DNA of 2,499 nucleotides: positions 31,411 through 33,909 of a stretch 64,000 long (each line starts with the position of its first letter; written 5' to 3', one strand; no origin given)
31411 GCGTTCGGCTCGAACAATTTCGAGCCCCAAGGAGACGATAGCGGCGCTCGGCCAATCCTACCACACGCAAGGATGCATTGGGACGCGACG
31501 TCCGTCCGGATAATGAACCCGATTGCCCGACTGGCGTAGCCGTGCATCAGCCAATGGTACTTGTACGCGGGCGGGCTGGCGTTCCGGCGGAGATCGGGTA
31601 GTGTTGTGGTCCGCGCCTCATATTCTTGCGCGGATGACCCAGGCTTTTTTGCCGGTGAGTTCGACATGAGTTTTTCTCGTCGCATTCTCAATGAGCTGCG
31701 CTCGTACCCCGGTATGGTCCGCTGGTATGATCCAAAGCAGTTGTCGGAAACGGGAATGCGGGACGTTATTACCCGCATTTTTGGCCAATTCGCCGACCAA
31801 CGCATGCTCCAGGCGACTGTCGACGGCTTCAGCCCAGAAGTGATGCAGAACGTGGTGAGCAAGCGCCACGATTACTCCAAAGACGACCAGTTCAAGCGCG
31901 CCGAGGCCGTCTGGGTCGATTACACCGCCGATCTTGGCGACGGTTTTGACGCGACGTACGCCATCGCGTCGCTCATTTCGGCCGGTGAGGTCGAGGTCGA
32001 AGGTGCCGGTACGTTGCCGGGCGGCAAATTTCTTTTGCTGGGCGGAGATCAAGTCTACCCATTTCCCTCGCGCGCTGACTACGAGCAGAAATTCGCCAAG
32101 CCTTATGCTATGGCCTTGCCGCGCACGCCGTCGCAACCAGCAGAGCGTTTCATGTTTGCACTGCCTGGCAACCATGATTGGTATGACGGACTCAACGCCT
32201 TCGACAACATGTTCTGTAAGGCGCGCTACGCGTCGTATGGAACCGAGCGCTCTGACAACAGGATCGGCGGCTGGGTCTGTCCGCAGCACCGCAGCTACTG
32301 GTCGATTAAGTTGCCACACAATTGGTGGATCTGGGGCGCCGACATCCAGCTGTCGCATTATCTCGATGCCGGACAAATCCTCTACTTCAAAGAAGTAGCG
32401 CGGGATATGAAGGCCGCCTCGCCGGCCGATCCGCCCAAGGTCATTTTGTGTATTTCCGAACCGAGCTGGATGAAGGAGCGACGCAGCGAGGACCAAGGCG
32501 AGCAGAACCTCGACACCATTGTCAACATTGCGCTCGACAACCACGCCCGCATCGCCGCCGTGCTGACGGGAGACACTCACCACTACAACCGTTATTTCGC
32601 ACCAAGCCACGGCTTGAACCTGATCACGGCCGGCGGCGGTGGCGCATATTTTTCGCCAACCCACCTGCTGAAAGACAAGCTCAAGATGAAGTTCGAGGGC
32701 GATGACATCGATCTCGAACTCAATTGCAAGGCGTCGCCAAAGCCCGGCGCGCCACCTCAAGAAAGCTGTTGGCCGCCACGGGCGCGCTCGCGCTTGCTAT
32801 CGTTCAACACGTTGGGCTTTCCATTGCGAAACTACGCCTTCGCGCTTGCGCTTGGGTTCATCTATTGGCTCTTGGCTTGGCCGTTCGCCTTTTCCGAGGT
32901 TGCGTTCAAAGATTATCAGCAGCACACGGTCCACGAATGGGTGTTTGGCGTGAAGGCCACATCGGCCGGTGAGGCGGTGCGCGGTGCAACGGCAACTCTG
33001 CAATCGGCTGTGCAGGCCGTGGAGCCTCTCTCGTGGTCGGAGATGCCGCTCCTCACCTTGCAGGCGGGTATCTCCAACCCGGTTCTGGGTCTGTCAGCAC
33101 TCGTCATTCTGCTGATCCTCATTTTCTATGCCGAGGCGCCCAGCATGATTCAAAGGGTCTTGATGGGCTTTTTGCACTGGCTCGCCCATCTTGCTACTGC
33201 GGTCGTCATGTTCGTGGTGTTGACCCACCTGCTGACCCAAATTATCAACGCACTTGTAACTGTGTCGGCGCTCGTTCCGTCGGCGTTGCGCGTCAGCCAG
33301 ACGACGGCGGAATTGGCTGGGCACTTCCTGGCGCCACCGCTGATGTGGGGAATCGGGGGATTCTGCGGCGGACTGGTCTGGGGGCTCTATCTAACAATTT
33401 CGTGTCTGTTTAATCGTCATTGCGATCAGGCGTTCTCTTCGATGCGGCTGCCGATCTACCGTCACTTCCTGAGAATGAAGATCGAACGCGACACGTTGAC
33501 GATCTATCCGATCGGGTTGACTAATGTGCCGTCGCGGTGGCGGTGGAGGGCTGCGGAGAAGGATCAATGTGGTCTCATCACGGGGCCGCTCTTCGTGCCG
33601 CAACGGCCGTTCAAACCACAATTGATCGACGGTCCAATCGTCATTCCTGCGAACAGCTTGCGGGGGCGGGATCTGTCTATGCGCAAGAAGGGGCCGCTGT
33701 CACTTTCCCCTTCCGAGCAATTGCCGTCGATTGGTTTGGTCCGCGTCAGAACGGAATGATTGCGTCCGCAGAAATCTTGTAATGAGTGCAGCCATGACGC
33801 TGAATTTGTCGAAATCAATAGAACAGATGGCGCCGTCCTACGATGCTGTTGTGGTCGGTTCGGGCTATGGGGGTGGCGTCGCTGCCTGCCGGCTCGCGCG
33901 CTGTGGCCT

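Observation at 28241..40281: Island cargo cluster linking a caspase, two metallophosphoesterases, two GMC oxidases and a methyltransferase: candidate undescribed system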

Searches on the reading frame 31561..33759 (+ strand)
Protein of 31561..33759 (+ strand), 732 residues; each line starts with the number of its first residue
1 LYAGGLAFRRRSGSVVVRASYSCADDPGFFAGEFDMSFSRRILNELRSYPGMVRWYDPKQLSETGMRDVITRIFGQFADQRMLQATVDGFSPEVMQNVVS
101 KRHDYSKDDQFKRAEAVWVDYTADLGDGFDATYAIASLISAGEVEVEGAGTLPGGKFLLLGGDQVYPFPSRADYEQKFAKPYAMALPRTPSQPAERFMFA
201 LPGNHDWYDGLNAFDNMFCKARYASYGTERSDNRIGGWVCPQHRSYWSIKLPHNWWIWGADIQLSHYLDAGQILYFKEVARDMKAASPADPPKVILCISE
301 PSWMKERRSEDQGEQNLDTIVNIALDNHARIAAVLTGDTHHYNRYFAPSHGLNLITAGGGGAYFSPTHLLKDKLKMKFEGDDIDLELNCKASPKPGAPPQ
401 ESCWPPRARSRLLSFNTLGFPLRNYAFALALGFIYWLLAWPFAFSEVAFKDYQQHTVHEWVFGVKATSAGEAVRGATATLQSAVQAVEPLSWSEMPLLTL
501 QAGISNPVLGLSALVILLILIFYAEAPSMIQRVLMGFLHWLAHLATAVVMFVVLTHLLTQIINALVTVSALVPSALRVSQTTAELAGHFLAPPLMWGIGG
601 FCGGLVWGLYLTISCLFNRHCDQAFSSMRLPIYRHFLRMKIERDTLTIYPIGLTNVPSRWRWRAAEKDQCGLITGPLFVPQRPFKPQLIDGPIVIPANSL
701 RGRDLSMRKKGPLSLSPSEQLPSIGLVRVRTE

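Call 4: search_protein_families(library=pfam, proteins=[window:31561-33759:+], max_evalue=0.01)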
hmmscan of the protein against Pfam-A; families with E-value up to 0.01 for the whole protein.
window:31561-33759:+ (732 aa): 1 family
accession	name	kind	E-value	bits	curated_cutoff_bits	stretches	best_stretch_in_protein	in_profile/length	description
PF00149.33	Metallophos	-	4.8e-06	27.6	21.5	1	122-342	6-191/191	Calcineurin-like phosphoesterase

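Call 5: search_protein_families(library=padloc, proteins=[window:31561-33759:+], max_evalue=0.01)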
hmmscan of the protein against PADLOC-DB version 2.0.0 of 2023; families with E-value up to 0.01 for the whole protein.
window:31561-33759:+ (732 aa): 0 families

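Call 6: search_protein_families(library=ncbifam, proteins=[window:31561-33759:+], max_evalue=0.01)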
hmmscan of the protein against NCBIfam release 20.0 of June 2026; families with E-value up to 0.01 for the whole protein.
window:31561-33759:+ (732 aa): 0 families

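Call 13: find_homologous_proteins(query=window:31561-33759:+)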
Query window:31561-33759:+ (732 aa): 2711 proteins with E <= 0.001 among 8000 candidates; the best 120 are listed.
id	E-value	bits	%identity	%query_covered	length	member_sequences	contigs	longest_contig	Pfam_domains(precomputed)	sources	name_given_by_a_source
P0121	0.0e+0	1207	100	70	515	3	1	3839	PF00149.34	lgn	-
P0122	0.0e+0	1203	73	95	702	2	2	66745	-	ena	-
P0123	4.6e-271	919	59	91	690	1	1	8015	-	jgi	jgi:hypothetical protein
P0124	2.8e-266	904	58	91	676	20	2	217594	PF00149.34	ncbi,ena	-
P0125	3.8e-263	893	59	90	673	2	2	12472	PF00149.34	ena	-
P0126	3.6e-244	831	56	91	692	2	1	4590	-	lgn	-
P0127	1.5e-208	713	50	89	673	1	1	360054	-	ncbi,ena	-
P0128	1.0e-207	710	50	90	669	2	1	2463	-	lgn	-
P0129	3.2e-207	708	50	91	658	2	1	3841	-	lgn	-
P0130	2.4e-206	706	50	91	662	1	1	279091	-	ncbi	-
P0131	7.6e-206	704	51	90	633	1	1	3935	-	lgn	-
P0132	1.5e-205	703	50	90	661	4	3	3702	-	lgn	-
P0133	1.8e-204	699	49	90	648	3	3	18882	-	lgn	-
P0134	3.2e-204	698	50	93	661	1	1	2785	-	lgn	-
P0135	1.5e-203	696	50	90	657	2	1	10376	-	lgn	-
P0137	1.7e-203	696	48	90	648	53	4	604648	-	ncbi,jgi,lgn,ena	jgi:hypothetical protein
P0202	2.5e-154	533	42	90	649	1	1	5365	PF00149.34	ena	-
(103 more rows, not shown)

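Call 14: find_encoding_contigs(protein=P0122, flank=10000, max_places=2)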
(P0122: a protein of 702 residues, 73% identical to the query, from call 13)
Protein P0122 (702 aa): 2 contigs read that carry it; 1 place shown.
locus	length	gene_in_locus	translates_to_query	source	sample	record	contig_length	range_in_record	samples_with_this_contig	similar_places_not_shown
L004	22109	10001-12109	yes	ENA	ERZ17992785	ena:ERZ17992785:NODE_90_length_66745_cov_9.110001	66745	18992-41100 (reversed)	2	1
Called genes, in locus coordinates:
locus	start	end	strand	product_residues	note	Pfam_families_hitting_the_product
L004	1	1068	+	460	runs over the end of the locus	PF13400:Tad, PF00092:VWA (weak)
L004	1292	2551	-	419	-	PF10082:BBP2_2 (weak)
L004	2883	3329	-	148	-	-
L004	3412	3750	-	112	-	-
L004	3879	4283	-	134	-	-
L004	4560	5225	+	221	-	PF00072:Response_reg, PF00486:Trans_reg_C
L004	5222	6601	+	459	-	PF26769:HAMP_PhoQ, PF00512:HisKA (weak), PF02518:HATPase_c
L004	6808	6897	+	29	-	-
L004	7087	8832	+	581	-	PF00664:ABC_membrane, PF00005:ABC_tran, PF02463:SMC_N (faint), PF13191:AAA_16 (weak)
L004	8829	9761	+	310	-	PF00069:Pkinase, PF07714:PK_Tyr_Ser-Thr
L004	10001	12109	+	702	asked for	-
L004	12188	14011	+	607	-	PF00732:GMC_oxred_N, PF01266:DAO (faint), PF05199:GMC_oxred_C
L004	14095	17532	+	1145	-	PF00732:GMC_oxred_N, PF05199:GMC_oxred_C, PF00561:Abhydrolase_1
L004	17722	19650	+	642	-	PF12551:PHBC_N, PF07167:PhaC_N, PF00561:Abhydrolase_1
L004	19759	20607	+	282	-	PF01557:FAA_hydrolase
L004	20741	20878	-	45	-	-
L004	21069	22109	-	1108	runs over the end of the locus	-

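Call 15: find_encoding_contigs(protein=P0124, flank=10000, max_places=2)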
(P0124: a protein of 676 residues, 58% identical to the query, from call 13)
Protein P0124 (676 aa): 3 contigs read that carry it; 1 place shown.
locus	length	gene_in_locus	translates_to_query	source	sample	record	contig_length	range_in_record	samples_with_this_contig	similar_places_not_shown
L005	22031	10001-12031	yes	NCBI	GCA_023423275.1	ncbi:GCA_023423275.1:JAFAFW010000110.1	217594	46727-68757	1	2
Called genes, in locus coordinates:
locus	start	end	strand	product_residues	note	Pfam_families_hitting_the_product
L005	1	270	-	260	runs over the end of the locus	PF13505:OMP_b-brl, PF03797:Autotransporter, PF01389:OmpA_membrane (faint)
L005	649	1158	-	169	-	-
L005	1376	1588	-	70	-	PF00313:CSD, PF08206:OB_RNB (weak)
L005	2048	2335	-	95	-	-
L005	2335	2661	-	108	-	PF01817:CM_2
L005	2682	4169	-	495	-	PF01425:Amidase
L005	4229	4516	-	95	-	PF02686:GatC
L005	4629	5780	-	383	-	PF25919:BSH_CusB (faint), PF25917:BSH_RND (weak), PF27881:CRWN_N (weak)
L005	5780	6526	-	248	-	PF00005:ABC_tran, PF02463:SMC_N, PF13304:AAA_21 (faint)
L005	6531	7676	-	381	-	PF12704:MacB_PCD, PF02687:FtsX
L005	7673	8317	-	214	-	PF00440:TetR_N, PF16859:TetR_C_11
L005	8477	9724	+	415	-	-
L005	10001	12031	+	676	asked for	PF00149:Metallophos (weak)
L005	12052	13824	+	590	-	PF00732:GMC_oxred_N, PF00890:FAD_binding_2 (faint), PF01266:DAO (faint), PF07992:Pyr_redox_2 (faint), PF05199:GMC_oxred_C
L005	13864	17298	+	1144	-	PF00732:GMC_oxred_N, PF05199:GMC_oxred_C, PF00561:Abhydrolase_1 (weak)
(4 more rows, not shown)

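Call 16: find_encoding_contigs(protein=P0137, flank=10000, max_places=2)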
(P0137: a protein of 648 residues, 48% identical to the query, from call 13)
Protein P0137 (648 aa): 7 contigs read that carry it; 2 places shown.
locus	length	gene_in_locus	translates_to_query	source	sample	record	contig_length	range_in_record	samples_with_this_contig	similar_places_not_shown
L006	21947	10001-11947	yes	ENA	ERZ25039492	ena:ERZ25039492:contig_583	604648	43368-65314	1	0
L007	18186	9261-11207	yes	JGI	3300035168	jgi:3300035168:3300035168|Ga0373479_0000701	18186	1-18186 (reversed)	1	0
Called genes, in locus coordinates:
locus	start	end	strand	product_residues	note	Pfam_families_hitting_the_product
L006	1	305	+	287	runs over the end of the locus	PF04378:RsmJ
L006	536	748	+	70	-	PF00313:CSD, PF08206:OB_RNB (weak)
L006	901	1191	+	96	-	-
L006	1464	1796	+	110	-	-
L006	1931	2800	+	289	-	-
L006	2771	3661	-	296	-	PF03649:UPF0014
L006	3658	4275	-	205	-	PF00005:ABC_tran, PF13304:AAA_21 (faint)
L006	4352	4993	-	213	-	PF10090:HPTransfase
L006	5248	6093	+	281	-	PF00459:Inositol_P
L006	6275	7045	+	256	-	PF06577:EipA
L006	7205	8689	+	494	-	-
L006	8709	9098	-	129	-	PF04519:Bactofilin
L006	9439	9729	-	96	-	-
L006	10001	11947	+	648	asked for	-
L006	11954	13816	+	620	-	PF00732:GMC_oxred_N, PF00890:FAD_binding_2 (weak), PF01266:DAO (faint), PF07992:Pyr_redox_2 (faint), PF05199:GMC_oxred_C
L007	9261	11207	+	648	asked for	-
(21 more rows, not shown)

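Call 23: find_related_loci(query=A1, collection=genome_contigs, flank=10000)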
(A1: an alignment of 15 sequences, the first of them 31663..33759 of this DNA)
Query A1 (698 aa) in genome_contigs; peptide patterns used: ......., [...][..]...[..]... (x = any residue, [..] = any of these).
600 stretches matched a pattern (row limit reached: there are more); 571 encode a relative of the query (tblastn E <= 1e-3); the best 80 are kept; 80 distinct loci.
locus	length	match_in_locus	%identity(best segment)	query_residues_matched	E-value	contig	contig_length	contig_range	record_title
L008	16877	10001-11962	58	11-670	0e+0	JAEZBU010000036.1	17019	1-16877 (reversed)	MAG: Proteobacteria bacterium isolate OH_CBrB_211 k127_3765103, whole genome shotgun sequence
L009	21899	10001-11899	49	11-667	0e+0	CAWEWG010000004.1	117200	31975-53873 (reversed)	MAG: uncultured Alphaproteobacteria bacterium isolate MFD09212.bin.1.142 genome assembly, contig: contig_20965, whole ge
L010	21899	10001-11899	49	11-667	0e+0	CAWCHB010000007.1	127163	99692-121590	MAG: uncultured Alphaproteobacteria bacterium isolate MFD01275.bin.2.166 genome assembly, contig: contig_15313, whole ge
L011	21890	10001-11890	48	11-670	0e+0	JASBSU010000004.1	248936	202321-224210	MAG: Hyphomicrobium sp. isolate BWSM_147 k141_14067, whole genome shotgun sequence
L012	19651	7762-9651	48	11-670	0e+0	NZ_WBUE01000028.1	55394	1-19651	MAG: Hyphomicrobium sp. isolate SB8 contig_371, whole genome shotgun sequence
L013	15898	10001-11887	41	16-669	4e-157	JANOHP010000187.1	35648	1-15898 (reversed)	MAG: Hyphomicrobiales bacterium isolate SOY_63_metabat_458 SOY_63_k141_2559817, whole genome shotgun sequence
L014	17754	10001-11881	48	11-667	0e+0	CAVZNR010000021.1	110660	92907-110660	MAG: uncultured Alphaproteobacteria bacterium isolate MFD05684.bin.2.241 genome assembly, contig: contig_18472, whole ge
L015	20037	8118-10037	40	12-667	1e-135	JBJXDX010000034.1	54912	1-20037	MAG: Hyphomicrobiaceae bacterium isolate P.bin.59 k127_1640955, whole genome shotgun sequence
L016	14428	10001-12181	35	9-661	2e-127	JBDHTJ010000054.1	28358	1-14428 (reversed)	MAG: Hyphomicrobiaceae bacterium isolate AS-MICRO-3CA.252 NODE_6785_length_28358_cov_7.193788, whole genome shotgun sequ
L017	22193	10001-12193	34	1-661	5e-126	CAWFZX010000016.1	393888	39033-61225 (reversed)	MAG: uncultured Alphaproteobacteria bacterium isolate MFD09267.bin.3.238 genome assembly, contig: contig_26258, whole ge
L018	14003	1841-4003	35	9-664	5e-126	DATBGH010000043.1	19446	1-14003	MAG TPA_asm: Hyphomicrobiaceae bacterium isolate SMAG_U3832 k141_897303, whole genome shotgun sequence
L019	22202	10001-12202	34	16-668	9e-126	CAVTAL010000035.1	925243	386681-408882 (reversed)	MAG: uncultured Alphaproteobacteria bacterium isolate MFD04651.bin.2.46 genome assembly, contig: contig_719, whole genom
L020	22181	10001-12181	34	9-665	9e-122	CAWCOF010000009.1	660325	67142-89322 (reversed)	MAG: uncultured Alphaproteobacteria bacterium isolate MFD04944.bin.1.250 genome assembly, contig: contig_18523, whole ge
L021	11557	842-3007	35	11-667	9e-120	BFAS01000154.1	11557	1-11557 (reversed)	Bacterium MnTg02 DNA, NODE_114_154, whole genome shotgun sequence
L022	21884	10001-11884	41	2-661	4e-155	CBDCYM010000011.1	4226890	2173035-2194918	MAG: Methyloligellaceae bacterium isolate 73a628f4-929f-4442-8e4f-64c1ab0d76f4 genome assembly, contig: chromosome_2, wh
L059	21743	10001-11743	31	18-661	6e-83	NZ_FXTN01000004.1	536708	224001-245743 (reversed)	Pedobacter westerhofensis strain DSM 19036, whole genome shotgun sequence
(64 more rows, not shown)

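Call 28: search_protein_families(library=pfam, proteins=[L059:8566-9969:+, L059:6385-7296:+, L059:7220-7795:+, L059:7699-8169:+, L059:8166-8591:+, L059:5388-6401:+, L059:11775-14120:+], max_evalue=1)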
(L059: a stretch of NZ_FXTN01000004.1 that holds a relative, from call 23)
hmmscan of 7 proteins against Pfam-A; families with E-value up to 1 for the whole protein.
L059:8566-9969:+ (467 aa): 1 family
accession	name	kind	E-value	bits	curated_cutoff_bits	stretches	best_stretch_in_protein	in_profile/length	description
PF01734.28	Patatin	-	2.3e-17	64.3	27.7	1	12-175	1-184/191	Patatin-like phospholipase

L059:6385-7296:+ (303 aa): 1 family
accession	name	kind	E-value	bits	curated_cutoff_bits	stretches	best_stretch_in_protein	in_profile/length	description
PF06314.16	ADC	-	2.2e-11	44.2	29.8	1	37-175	20-140/238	Acetoacetate decarboxylase (ADC)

L059:7220-7795:+ (191 aa): 2 families
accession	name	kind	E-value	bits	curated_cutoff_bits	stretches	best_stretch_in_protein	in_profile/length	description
PF08592.16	Anthrone_oxy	-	5.3e-07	30.2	27.3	1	95-171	12-99/106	Anthrone oxygenase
PF06738.18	ThrE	-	0.2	11.5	26.3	1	45-126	116-192/241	Putative threonine/serine exporter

L059:7699-8169:+ (156 aa): 0 families

L059:8166-8591:+ (141 aa): 1 family
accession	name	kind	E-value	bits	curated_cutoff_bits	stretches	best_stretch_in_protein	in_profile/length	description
PF14248.12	DUF4345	-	1.6e-09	38.2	26.5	1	45-126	35-116/119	Domain of unknown function (DUF4345)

L059:5388-6401:+ (337 aa): 3 families
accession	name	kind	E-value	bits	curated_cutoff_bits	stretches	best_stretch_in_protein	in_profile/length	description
PF00561.26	Abhydrolase_1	-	4.6e-09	36.7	25.8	1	34-318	2-242/245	alpha/beta hydrolase fold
PF12697.13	Abhydrolase_6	-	0.0051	17.9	26.3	1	35-200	1-146/217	Alpha/beta hydrolase family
PF12146.15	Hydrolase_4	-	0.17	11.6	27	1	32-107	4-76/239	Serine aminopeptidase, S33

L059:11775-14120:+ (781 aa): 20 families
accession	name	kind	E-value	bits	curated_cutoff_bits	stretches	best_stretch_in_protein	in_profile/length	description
PF00732.25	GMC_oxred_N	-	3.9e-16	60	23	1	28-291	14-204/218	GMC oxidoreductase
PF05199.19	GMC_oxred_C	-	3.4e-12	47.5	24.6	1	478-550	73-139/139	GMC oxidoreductase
PF00890.30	FAD_binding_2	-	7.9e-06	25.8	20.4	1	16-49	1-34/414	FAD binding domain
PF01266.30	DAO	-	1.4e-05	25.2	27.9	1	16-49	1-34/353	FAD dependent oxidoreductase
PF12831.13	FAD_oxidored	-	5.3e-05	23.1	27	1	16-46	1-31/416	FAD dependent oxidoreductase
PF07992.20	Pyr_redox_2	-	8.1e-05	22.6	26.1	1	15-52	1-41/291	Pyridine nucleotide-disulphide oxidoreductase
PF01134.28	GIDA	-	0.00042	19.9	22.1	1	16-43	1-28/391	Glucose inhibited division protein A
PF13450.12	NAD_binding_8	-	0.0016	19.1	21.9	1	19-47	1-29/68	NAD(P)-binding Rossmann-like domain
PF12837.12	Fer4_6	-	0.002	18.5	25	1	190-210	2-22/24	4Fe-4S binding domain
PF03486.20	HI0933_like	-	0.0029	17.5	50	1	16-49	2-35/244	HI0933-like protein Rossmann domain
PF13187.11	Fer4_9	-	0.0032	17.9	27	1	188-210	34-50/52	4Fe-4S dicluster domain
PF00070.33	Pyr_redox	-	0.0048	17.8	22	1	17-52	2-37/82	Pyridine nucleotide-disulphide oxidoreductase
PF14697.11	Fer4_21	-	0.0062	17.1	35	1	192-217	3-28/59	4Fe-4S dicluster domain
PF12838.12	Fer4_7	-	0.0066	17.3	27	1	184-210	25-51/52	4Fe-4S dicluster domain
PF01946.23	Thi4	-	0.01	15.5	26.2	1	14-46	17-50/235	Thi4 family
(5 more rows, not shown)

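Call 31: search_solved_structures(query=window:31663-33759:+, max_evalue=1)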
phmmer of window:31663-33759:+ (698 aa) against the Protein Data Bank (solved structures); distinct sequences matched with E-value up to 1: 2.
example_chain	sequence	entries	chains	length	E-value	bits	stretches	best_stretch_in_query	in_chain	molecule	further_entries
8j0a_A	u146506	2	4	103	0.21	13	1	303-368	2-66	Ubiquitin variant R4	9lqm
9lqk_A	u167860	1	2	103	0.99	10.8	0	303-368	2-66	ubiquitin variant R10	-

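Call 45: predict_structure(alignment_id=A1)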
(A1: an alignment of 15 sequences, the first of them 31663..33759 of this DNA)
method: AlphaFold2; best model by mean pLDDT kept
length: 698 residues; sequences in the alignment: 15
mean_pLDDT: 70.6   pTM: 0.73
mean pLDDT of the five models: 70.6, 70.0, 69.6, 58.3, 50.6
residues with pLDDT >= 90: 99; 70-90: 331; 50-70: 117; < 50: 151
segments of 3 or more residues with pLDDT < 50: 1-34, 36-38, 41-56, 130-133, 170-196, 230-233, 272-277, 326-334, 434-451, 673-698
pLDDT, mean of each block of 10 residues (from residue 1): 34 33 40 49 40 45 59 78 84 69 85 91 74 55 76 59 68 37 42 49 62 84 76 60 83 83 77 49 82 89 76 89 55 64 79 84 84 76 84 88 85 78 78 49 39 72 88 90 92 87 94 89 74 72 64 72 90 90 72 67 92 92 80 77 83 91 81 43 34 31
secondary structure, 60 per line:
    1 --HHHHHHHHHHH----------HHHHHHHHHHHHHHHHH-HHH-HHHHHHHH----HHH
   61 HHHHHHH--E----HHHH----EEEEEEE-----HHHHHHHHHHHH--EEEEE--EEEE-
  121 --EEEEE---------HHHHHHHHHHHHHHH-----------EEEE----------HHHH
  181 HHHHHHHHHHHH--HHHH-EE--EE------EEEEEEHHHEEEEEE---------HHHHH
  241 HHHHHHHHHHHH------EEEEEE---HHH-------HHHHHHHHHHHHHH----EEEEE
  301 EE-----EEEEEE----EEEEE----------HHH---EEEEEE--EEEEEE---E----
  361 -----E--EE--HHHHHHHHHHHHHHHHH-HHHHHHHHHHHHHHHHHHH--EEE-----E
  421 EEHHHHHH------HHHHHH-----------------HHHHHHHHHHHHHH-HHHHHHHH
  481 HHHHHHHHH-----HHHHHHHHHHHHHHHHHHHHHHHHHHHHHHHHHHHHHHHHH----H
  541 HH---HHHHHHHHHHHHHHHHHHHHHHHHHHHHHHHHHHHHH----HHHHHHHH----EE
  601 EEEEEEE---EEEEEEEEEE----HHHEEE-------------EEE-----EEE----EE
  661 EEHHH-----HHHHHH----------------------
elements in order (helices of 4 or more, strands of 3 or more residues): H3-13 H24-40 H46-53 H58-67 H75-78 E83-89 H95-106 E109-113 E116-119 E123-127 H137-151 E163-166 H177-192 H195-198 E212-217 E221-226 H236-252 E259-264 H278-291 E296-302 E308-313 E318-322 E339-344 E347-352 H373-389 H391-409 E412-414 E420-422 H423-428 H435-440 H458-471 H473-489 H495-535 H546-582 H587-594 E599-607 E611-620 E628-630 E644-646 E652-654 E659-662 H671-676

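Call 49: fold_search(model_id=the predicted structure, library=pdb)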
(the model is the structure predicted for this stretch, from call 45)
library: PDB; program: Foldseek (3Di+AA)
matches with E <= 10: 421; with E <= 0.001: 17
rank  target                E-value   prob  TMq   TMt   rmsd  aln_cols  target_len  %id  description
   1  4dhl_A                1.6e-05  1.00  0.23  0.35   6.6       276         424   16  Crystal structure of red kidney bean purple acid phosphatase in complex with Maybridge fragment MO07123 (released 2012-12-12)
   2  8brn_B                1.8e-05  1.00  0.23  0.35   6.4       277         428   16  Crystal structure of red kidney bean purple acid phosphatase in complex with an alpha-aminonaphthylmethylphosphonic ac (released 2023-08-02)
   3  2qfp_A                2.3e-05  1.00  0.24  0.36   6.1       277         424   16  Crystal structure of red kidney bean purple acid phosphatase in complex with fluoride (released 2008-10-14)
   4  6hwr_C                3.6e-05  1.00  0.24  0.36   6.3       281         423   15  Red kidney bean purple acid phosphatase in complex with adenosine divanadate (released 2019-04-03)
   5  8brn_D                3.6e-05  1.00  0.24  0.36   7.7       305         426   15  Crystal structure of red kidney bean purple acid phosphatase in complex with an alpha-aminonaphthylmethylphosphonic ac (released 2023-08-02)
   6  6ofd_A                8.1e-05  1.00  0.24  0.37   6.0       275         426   16  The crystal structure of octadecyloxy(naphthalen-1-yl)methylphosphonic acid in complex with red kidney bean purple aci (released 2019-09-04)
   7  4dsy_A                8.5e-05  1.00  0.23  0.35   7.2       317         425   14  Crystal structure of red kidney bean purple acid phosphatase in complex with Maybridge fragment CC24201 (released 2012-09-19)
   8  5ebe_A                1.1e-04  1.00  0.21  0.33   9.8       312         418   13  Structure of human sphingomyelinase phosphodiesterase like 3A (SMPDL3A) with 5' CMP (released 2016-01-20)
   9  5ebb_A                1.2e-04  1.00  0.22  0.35   9.3       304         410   13  Structure of human sphingomyelinase phosphodiesterase like 3A (SMPDL3A) with Zn2+ (released 2016-01-20)
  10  4dsy_C                1.4e-04  1.00  0.23  0.36   6.3       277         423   16  Crystal structure of red kidney bean purple acid phosphatase in complex with Maybridge fragment CC24201 (released 2012-09-19)
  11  6hwr_D                1.6e-04  1.00  0.24  0.36   6.1       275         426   16  Red kidney bean purple acid phosphatase in complex with adenosine divanadate (released 2019-04-03)
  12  8w6p_B                1.8e-04  1.00  0.21  0.32  11.3       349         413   13  Crystal structure of dimeric murine SMPDL3A (released 2023-12-20)
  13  5fc1_A                2.0e-04  1.00  0.21  0.32  11.4       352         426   12  Murine SMPDL3A in complex with sulfate (released 2016-01-27)
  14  5fc7_A                2.9e-04  1.00  0.21  0.33  11.1       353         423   12  Murine SMPDL3A in complex with sulfate (tetragonal) (released 2016-01-27)
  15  5ebe_B                5.3e-04  1.00  0.20  0.32  10.6       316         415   14  Structure of human sphingomyelinase phosphodiesterase like 3A (SMPDL3A) with 5' CMP (released 2016-01-20)
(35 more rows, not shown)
